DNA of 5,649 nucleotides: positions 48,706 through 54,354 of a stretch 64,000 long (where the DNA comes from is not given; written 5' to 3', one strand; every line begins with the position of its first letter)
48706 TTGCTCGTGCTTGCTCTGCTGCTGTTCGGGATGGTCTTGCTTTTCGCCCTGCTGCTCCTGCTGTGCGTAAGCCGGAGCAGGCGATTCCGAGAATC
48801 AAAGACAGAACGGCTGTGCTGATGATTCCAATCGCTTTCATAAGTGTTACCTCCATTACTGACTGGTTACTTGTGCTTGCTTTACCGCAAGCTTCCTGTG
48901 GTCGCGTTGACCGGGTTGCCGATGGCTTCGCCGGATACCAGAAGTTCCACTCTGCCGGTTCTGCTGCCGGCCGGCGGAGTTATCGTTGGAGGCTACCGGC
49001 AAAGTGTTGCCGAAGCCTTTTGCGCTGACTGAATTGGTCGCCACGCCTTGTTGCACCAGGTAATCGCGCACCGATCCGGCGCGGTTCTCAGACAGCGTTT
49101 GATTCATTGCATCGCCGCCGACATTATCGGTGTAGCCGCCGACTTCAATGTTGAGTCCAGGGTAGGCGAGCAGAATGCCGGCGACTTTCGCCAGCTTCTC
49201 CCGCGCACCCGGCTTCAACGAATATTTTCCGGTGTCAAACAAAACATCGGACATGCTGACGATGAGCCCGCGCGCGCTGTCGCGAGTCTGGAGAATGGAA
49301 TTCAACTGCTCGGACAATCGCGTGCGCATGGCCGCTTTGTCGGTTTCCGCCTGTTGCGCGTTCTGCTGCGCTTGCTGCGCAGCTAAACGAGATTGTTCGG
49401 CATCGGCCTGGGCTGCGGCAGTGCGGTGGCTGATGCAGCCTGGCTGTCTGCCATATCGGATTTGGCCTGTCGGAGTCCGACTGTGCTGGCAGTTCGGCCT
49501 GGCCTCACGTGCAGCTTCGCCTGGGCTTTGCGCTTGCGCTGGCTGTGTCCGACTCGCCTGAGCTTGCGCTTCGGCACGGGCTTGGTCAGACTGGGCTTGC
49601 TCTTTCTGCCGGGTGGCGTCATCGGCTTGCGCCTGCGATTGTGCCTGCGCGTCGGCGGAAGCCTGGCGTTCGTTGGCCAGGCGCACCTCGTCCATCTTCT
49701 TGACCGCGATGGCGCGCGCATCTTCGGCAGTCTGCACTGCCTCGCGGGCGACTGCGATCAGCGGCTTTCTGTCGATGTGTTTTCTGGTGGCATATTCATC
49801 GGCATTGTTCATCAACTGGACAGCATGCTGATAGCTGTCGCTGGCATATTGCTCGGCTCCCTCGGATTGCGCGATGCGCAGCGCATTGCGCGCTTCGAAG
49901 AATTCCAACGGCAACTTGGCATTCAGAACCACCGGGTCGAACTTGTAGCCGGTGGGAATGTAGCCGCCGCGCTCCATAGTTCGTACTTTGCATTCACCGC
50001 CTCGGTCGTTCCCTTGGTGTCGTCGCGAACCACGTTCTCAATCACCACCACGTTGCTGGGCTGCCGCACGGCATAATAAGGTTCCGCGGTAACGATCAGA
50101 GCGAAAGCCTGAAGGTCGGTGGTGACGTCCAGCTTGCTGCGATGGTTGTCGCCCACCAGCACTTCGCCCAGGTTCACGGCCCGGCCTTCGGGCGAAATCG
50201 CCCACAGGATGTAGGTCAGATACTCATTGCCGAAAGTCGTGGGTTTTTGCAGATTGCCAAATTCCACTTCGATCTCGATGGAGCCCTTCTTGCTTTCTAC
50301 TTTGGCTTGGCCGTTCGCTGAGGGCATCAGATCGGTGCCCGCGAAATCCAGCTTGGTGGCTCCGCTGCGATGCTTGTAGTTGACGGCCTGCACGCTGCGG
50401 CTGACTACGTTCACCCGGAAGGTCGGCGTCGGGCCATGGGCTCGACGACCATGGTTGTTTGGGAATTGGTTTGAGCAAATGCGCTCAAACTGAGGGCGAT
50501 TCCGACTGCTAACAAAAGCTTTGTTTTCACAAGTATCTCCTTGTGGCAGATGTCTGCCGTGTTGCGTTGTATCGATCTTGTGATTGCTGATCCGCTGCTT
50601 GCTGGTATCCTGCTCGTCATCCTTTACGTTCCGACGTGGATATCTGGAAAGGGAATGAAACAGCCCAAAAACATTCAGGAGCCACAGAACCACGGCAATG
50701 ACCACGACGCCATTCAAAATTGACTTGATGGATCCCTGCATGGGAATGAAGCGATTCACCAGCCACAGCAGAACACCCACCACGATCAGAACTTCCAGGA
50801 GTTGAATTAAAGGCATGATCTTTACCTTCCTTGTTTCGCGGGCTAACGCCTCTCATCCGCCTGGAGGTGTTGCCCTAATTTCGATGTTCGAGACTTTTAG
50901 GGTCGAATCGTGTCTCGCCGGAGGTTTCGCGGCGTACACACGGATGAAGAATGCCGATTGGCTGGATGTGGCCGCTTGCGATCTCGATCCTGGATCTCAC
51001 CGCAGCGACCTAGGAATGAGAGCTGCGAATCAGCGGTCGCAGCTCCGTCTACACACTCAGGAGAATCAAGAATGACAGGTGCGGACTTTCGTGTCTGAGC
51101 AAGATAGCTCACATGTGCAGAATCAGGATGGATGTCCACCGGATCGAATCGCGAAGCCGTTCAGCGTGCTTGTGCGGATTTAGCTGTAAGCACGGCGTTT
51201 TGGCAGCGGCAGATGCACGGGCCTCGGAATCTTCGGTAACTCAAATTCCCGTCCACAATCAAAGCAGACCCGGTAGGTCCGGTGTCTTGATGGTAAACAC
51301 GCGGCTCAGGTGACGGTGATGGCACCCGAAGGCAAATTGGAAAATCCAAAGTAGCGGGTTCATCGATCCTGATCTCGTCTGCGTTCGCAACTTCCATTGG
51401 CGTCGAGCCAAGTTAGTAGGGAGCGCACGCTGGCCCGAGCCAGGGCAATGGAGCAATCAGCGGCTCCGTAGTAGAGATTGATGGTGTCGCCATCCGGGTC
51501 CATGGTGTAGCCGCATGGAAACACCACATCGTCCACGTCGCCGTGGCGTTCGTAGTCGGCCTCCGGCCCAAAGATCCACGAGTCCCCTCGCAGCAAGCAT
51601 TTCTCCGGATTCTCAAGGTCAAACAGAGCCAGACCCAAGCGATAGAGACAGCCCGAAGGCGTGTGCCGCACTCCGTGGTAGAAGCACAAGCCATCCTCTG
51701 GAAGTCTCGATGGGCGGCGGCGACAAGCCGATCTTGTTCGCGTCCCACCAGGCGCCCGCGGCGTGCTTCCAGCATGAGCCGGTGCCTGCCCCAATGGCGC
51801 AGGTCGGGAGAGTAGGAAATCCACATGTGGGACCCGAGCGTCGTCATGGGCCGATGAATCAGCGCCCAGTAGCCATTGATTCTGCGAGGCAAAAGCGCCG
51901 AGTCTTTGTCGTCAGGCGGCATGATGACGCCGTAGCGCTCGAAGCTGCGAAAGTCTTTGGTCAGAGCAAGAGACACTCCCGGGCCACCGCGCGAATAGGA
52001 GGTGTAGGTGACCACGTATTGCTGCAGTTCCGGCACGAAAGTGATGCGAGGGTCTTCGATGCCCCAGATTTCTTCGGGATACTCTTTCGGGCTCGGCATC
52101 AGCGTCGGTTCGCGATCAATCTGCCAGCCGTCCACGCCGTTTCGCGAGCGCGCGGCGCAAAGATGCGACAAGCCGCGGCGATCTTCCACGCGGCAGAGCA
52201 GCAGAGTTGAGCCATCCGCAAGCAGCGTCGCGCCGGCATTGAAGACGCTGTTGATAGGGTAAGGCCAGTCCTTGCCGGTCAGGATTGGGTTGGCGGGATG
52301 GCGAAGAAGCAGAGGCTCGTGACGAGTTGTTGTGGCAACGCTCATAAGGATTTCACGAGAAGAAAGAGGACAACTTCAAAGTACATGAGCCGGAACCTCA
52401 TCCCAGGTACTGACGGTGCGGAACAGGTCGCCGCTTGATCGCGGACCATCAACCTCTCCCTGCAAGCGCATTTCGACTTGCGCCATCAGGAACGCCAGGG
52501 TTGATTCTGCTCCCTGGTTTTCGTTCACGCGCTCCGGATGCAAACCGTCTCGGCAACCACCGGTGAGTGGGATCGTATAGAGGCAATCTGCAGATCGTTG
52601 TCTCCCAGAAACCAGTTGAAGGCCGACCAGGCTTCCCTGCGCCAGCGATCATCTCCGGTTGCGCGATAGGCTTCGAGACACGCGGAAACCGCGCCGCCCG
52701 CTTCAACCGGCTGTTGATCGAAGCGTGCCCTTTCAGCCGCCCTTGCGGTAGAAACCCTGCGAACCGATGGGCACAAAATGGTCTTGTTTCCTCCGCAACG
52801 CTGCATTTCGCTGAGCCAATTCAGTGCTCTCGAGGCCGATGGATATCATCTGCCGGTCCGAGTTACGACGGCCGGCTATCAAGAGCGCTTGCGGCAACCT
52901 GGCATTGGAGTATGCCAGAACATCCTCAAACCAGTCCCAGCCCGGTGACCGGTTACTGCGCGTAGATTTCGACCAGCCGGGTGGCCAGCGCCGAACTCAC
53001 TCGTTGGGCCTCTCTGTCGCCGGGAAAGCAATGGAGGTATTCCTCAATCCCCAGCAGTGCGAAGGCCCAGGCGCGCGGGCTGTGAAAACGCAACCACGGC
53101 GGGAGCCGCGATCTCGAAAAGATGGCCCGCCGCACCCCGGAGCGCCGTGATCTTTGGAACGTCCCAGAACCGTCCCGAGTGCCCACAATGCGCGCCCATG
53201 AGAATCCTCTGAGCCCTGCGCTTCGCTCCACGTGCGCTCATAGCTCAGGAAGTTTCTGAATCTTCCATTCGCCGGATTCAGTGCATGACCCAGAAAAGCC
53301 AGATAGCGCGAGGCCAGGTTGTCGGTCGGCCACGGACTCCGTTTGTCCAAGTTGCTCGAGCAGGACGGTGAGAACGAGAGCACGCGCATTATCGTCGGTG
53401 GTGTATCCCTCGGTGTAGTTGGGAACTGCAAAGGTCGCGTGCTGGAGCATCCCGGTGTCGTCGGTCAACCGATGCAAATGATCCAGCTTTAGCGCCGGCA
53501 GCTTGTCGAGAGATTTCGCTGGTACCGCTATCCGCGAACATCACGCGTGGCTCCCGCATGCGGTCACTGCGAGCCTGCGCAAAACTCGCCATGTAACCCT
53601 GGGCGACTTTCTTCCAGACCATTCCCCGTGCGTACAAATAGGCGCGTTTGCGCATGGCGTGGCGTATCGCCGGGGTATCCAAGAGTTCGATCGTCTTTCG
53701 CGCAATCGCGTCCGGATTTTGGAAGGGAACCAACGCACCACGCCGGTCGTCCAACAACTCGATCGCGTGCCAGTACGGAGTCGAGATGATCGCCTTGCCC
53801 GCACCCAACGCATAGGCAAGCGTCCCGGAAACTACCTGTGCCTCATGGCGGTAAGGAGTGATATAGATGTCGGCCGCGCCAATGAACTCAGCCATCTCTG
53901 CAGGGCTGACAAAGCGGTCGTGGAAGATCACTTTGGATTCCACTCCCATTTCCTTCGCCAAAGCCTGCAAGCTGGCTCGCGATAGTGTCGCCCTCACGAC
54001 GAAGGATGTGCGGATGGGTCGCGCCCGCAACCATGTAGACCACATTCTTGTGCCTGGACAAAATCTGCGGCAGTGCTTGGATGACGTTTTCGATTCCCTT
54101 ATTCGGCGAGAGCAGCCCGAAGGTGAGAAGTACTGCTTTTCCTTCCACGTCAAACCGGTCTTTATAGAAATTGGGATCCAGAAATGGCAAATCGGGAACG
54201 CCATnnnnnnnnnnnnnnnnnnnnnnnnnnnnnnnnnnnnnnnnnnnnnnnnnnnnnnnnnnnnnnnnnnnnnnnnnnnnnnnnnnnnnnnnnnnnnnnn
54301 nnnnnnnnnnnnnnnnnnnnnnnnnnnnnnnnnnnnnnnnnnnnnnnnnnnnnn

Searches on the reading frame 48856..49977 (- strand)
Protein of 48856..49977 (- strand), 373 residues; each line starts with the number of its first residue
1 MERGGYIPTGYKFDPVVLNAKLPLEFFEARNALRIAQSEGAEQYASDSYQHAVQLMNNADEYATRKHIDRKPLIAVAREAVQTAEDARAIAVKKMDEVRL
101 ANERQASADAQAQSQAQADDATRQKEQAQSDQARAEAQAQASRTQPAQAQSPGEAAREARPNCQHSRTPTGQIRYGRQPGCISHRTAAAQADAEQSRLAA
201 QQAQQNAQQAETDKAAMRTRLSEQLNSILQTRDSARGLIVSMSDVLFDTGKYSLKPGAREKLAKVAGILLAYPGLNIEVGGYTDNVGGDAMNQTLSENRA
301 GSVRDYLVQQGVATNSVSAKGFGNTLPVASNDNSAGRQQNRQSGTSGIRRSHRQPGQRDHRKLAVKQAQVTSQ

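Call 12: search_protein_families(library=pfam, proteins=[window:48856-49977:-], max_evalue=0.01)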
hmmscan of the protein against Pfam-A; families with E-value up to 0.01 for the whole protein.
window:48856-49977:- (373 aa): 2 families
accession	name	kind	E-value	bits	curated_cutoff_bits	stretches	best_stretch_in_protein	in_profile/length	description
PF00691.25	OmpA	-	1.5e-21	77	27.2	1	246-341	1-98/98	OmpA family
PF05359.17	DUF748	-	0.0003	19.4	50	1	241-285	877-921/1037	Domain of Unknown Function (DUF748)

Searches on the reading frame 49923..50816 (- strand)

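Call 12: search_protein_families(library=pfam, proteins=[window:49923-50816:-], max_evalue=0.01)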
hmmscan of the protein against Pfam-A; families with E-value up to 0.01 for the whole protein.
window:49923-50816:- (297 aa): 1 family
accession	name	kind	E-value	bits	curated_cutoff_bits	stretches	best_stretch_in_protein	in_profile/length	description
PF10099.14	RskA_C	-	0.0082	16.8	29.4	0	201-246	76-122/135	Anti-sigma-K factor rskA, C-terminal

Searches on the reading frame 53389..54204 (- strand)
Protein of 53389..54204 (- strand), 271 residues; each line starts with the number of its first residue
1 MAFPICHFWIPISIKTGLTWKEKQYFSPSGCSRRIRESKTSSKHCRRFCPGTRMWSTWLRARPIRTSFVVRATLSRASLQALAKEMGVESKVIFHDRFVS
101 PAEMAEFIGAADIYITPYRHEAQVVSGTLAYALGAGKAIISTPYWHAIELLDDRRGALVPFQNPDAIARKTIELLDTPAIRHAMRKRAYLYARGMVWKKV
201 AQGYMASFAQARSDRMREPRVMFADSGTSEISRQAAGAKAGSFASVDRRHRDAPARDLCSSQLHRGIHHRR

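Call 45: search_protein_families(library=pfam, proteins=[window:53389-54204:-], max_evalue=0.001)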
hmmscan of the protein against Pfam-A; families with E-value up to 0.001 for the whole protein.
window:53389-54204:- (271 aa): 3 families
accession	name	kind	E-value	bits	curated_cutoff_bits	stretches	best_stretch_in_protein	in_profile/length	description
PF13692.12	Glyco_trans_1_4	-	6.2e-12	46.4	27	1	75-176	45-141/142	Glycosyl transferases group 1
PF00534.26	Glycos_transf_1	-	2e-09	37.7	26.4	1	76-189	59-170/172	Glycosyl transferases group 1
PF13524.12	Glyco_trans_1_2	-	7.3e-06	26.4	25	1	92-189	28-126/144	Glycosyl transferase-like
